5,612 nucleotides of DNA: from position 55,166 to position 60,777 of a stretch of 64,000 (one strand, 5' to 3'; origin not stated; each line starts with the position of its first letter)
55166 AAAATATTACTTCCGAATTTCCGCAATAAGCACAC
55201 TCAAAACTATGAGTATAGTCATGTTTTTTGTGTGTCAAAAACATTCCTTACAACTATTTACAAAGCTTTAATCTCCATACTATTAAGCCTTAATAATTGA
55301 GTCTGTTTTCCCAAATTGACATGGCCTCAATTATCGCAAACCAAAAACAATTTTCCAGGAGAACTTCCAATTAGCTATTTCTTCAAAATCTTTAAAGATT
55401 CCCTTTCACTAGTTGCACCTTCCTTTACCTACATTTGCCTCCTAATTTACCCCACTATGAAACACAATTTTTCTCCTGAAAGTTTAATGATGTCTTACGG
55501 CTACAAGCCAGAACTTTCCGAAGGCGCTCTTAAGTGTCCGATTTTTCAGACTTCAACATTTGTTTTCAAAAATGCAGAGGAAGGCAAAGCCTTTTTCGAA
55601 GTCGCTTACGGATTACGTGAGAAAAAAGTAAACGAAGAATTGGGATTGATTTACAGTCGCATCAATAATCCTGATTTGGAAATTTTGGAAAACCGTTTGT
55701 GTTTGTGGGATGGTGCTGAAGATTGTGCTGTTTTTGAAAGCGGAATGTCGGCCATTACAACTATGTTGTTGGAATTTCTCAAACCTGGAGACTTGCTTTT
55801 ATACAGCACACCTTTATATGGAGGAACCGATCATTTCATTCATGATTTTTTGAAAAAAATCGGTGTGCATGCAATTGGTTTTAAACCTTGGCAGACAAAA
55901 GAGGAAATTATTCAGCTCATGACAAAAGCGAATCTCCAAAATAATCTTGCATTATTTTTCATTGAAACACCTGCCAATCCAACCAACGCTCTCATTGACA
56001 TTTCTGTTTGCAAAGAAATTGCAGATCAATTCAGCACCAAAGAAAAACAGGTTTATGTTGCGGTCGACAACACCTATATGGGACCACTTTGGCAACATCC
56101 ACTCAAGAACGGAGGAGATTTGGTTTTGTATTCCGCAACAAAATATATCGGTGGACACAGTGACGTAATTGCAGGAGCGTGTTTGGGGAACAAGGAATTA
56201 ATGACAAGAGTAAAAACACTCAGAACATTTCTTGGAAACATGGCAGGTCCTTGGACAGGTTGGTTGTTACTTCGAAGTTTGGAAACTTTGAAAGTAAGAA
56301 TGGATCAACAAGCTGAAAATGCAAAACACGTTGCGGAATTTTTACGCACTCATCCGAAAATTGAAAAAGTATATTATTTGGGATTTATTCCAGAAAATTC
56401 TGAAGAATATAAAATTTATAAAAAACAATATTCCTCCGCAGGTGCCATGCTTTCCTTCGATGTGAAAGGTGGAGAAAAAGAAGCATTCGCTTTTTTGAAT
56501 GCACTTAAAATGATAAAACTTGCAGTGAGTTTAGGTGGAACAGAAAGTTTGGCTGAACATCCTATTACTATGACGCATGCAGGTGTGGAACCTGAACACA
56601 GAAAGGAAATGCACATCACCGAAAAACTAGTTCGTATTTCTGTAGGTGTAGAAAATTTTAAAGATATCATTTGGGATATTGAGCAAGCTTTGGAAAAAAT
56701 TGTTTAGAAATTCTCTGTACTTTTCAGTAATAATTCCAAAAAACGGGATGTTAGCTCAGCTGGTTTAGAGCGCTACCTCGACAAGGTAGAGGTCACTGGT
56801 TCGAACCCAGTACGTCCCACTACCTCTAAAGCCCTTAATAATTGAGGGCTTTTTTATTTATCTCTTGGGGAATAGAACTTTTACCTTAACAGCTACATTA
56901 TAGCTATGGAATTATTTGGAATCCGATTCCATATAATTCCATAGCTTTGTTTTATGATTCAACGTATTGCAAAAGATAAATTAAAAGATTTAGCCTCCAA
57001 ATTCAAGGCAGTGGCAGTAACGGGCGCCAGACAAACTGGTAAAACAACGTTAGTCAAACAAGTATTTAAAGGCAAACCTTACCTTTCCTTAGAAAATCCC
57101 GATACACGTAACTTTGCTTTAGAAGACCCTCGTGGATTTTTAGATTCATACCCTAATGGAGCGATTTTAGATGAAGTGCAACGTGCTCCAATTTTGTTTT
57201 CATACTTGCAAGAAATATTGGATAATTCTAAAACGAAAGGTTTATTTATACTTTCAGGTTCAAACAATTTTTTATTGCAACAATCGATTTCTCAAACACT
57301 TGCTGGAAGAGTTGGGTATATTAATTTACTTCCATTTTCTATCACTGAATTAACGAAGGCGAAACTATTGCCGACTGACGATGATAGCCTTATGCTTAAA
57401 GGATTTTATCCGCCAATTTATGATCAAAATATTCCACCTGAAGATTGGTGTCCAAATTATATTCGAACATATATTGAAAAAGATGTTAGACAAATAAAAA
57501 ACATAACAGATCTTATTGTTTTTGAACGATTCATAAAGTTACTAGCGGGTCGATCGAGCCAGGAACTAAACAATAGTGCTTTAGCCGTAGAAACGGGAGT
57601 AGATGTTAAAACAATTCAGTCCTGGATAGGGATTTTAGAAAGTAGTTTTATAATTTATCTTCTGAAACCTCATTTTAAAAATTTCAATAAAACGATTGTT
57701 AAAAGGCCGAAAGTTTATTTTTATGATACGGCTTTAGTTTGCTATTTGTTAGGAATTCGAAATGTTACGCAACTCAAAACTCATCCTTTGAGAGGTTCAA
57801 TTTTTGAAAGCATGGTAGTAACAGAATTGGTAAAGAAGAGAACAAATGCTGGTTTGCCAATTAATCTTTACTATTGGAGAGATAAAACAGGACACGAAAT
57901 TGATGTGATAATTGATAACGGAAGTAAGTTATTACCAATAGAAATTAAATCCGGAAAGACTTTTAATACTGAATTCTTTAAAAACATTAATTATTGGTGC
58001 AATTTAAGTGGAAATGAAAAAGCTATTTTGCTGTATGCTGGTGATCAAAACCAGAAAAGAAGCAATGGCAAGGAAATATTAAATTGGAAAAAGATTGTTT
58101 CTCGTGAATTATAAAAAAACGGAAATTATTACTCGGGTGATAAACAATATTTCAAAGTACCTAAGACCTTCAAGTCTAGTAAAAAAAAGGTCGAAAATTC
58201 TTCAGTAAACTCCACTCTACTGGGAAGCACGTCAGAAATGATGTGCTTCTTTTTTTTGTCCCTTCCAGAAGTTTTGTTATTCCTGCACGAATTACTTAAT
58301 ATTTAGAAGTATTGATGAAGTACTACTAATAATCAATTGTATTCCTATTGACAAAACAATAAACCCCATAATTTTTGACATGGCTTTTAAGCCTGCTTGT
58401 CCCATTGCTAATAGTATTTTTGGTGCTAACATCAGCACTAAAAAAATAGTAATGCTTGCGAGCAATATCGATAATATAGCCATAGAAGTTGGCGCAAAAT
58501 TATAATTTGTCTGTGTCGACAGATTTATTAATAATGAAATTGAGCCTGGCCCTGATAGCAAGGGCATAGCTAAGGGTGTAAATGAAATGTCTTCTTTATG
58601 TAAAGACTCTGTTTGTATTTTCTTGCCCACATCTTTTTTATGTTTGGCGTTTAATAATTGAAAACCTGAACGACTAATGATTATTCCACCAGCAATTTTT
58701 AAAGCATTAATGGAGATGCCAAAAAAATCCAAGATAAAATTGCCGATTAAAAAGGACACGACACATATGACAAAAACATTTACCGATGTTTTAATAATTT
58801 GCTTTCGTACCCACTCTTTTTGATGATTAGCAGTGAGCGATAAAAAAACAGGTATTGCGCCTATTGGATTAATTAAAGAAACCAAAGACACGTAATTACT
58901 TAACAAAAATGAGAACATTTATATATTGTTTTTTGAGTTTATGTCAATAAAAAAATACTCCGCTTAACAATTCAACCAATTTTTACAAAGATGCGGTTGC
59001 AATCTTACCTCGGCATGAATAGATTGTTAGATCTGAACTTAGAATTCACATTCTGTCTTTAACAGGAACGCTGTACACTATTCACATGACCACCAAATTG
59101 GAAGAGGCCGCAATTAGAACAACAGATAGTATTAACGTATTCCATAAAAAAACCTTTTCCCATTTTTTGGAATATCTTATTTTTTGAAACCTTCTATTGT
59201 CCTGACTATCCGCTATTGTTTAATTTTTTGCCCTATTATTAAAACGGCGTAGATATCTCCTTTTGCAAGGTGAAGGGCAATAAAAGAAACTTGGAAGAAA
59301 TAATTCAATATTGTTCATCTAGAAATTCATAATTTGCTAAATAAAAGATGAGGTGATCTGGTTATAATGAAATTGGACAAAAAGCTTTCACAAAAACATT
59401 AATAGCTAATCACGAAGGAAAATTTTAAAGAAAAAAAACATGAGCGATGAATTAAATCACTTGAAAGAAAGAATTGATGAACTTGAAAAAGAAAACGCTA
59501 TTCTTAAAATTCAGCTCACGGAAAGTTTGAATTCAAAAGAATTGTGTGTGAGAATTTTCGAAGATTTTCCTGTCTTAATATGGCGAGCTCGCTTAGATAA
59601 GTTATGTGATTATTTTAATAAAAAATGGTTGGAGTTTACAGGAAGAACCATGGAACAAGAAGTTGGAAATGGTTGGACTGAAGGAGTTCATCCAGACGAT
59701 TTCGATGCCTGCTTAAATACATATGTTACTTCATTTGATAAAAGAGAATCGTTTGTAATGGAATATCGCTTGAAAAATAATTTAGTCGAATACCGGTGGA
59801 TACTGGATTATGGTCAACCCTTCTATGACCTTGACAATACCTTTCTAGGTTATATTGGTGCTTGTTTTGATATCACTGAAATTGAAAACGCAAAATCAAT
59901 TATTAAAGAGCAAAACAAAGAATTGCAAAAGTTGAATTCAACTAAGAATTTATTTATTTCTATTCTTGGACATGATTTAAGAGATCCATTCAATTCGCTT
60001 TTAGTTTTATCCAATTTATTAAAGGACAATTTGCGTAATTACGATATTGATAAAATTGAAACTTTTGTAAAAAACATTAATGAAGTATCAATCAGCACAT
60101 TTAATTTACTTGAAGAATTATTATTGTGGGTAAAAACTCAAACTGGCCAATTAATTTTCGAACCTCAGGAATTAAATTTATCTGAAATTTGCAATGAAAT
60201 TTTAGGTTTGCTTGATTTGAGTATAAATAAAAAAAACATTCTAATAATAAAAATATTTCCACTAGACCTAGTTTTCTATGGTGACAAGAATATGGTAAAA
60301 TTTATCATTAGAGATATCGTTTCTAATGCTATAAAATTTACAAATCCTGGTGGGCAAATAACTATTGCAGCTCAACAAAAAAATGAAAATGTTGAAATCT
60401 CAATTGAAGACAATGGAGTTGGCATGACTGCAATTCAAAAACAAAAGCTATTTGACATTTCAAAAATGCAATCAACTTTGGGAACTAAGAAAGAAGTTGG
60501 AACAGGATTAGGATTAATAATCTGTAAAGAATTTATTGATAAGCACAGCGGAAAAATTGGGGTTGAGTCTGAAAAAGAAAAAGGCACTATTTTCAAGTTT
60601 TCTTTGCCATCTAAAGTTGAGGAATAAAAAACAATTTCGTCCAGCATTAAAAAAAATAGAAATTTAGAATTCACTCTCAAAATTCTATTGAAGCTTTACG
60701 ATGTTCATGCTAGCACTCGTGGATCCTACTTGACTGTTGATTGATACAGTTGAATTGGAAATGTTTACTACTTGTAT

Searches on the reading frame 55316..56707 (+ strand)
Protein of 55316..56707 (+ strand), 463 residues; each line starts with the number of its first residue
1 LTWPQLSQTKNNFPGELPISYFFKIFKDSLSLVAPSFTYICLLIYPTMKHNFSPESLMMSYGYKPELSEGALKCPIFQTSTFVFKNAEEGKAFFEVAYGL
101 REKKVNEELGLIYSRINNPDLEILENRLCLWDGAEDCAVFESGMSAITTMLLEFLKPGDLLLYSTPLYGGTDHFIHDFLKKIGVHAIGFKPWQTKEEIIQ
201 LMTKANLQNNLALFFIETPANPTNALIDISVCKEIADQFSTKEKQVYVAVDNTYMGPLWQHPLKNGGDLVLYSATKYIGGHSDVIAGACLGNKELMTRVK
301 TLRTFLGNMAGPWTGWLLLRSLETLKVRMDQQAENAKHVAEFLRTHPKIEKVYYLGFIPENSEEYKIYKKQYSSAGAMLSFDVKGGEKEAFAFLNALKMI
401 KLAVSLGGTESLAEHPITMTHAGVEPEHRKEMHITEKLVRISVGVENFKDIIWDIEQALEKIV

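Call 10: search_protein_families(library=pfam, proteins=[window:55316-56707:+], max_evalue=0.0001)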
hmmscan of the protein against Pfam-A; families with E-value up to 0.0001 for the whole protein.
window:55316-56707:+ (463 aa): 1 family
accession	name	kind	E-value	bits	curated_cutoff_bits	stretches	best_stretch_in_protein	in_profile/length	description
PF01053.26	Cys_Met_Meta_PP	-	2.7e-113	378.8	27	1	58-460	4-381/381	Cys/Met metabolism PLP-dependent enzyme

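Call 35: search_protein_families(library=ncbifam, proteins=[window:55316-56707:+], max_evalue=1e-8)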
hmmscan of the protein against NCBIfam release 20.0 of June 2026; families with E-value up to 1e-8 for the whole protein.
window:55316-56707:+ (463 aa): 42 families (the best 25 are shown)
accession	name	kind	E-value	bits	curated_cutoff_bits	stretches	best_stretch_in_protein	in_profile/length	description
NF005455.0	PRK07049.1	equivalog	3.2e-163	543.4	504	1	49-461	13-426/427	cystathionine gamma-synthase family protein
TIGR01328.1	met_gam_lyase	equivalog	1.1e-111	373.4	549.7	1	58-461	8-390/391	methionine gamma-lyase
NF005263.0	PRK06767.1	equivalog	2.8e-109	365.7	617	1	55-462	7-386/392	methionine gamma-lyase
NF005695.0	PRK07503.1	equivalog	9.5e-102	340.7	666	1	58-461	14-396/403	methionine gamma-lyase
NF004876.0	PRK06234.1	subfamily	2.1e-101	339.8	666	1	68-463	23-399/400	methionine gamma-lyase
NF006003.0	PRK08133.1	equivalog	2e-90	303.4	522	1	52-460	10-395/396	O-succinylhomoserine sulfhydrylase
NF006347.0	PRK08574.1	equivalog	1.6e-88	297.1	477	1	103-461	37-384/385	cystathionine gamma-synthase family protein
TIGR01325.1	O_suc_HS_sulf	equivalog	1.9e-88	296.7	510.05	1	76-459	21-380/380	O-succinylhomoserine sulfhydrylase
NF006097.0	PRK08249.1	equivalog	4.3e-87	292.1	600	1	62-462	19-396/402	cystathionine gamma-synthase family protein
NF005871.0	PRK07811.1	equivalog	5.4e-87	291.9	513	1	57-462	16-389/389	cystathionine gamma-synthase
TIGR02080.1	O_succ_thio_ly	equivalog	4.4e-84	282.4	504.55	1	112-461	44-381/382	cystathionine gamma-synthase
TIGR01326.1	OAH_OAS_sulfhy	subfamily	2.3e-83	280.3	495.1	2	56-293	4-220/418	O-acetylhomoserine aminocarboxypropyltransferase/cysteine synthase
NF005976.0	PRK08064.1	equivalog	3.8e-83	279.6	627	1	48-462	1-383/390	cystathionine beta-lyase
NF005810.0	PRK07671.1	equivalog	6.7e-83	278.8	594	1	101-460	32-377/377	bifunctional cystathionine gamma-lyase/homocysteine desulfhydrase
NF005047.0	PRK06460.1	equivalog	4.8e-80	269.2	501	1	112-462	38-375/376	hypothetical protein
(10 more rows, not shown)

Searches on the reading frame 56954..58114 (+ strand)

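Call 10: search_protein_families(library=pfam, proteins=[window:56954-58114:+], max_evalue=0.0001)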
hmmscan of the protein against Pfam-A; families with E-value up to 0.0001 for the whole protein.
window:56954-58114:+ (386 aa): 2 families
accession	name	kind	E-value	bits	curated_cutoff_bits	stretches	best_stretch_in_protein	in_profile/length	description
PF13635.12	DUF4143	-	8.9e-49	165.7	28.1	1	175-334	1-160/160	Domain of unknown function (DUF4143)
PF13173.12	AAA_14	-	7.1e-28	97.6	27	1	17-133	2-128/129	AAA domain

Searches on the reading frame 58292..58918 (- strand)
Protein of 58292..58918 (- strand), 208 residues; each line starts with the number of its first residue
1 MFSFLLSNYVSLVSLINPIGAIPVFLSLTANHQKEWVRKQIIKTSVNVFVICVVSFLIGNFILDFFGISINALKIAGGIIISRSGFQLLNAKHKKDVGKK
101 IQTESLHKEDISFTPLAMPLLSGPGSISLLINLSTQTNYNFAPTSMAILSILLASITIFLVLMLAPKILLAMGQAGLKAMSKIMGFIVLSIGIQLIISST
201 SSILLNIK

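Call 10: search_protein_families(library=pfam, proteins=[window:58292-58918:-], max_evalue=0.0001)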
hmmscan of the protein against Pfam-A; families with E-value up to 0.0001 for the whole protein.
window:58292-58918:- (208 aa): 1 family
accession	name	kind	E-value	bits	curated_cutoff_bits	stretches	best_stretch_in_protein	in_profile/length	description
PF01914.23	MarC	-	1.8e-48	165.1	23.9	1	2-202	1-201/203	MarC family integral membrane protein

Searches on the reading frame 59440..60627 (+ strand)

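Call 10: search_protein_families(library=pfam, proteins=[window:59440-60627:+], max_evalue=0.0001)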
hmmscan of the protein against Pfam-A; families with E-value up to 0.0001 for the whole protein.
window:59440-60627:+ (395 aa): 4 families
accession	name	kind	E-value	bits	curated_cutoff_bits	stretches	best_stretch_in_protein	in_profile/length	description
PF02518.31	HATPase_c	-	8.7e-24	84.5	26.4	1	281-391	1-109/111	Histidine kinase-, DNA gyrase B-, and HSP90-like ATPase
PF08447.18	PAS_3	-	1.9e-11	44.5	25.6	1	58-141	3-88/89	PAS fold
PF13426.13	PAS_9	-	2.3e-06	28.2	27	1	55-147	13-103/103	PAS domain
PF13581.12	HATPase_c_2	-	6.6e-05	23.4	27.4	0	286-370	32-113/127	Histidine kinase-like ATPase domain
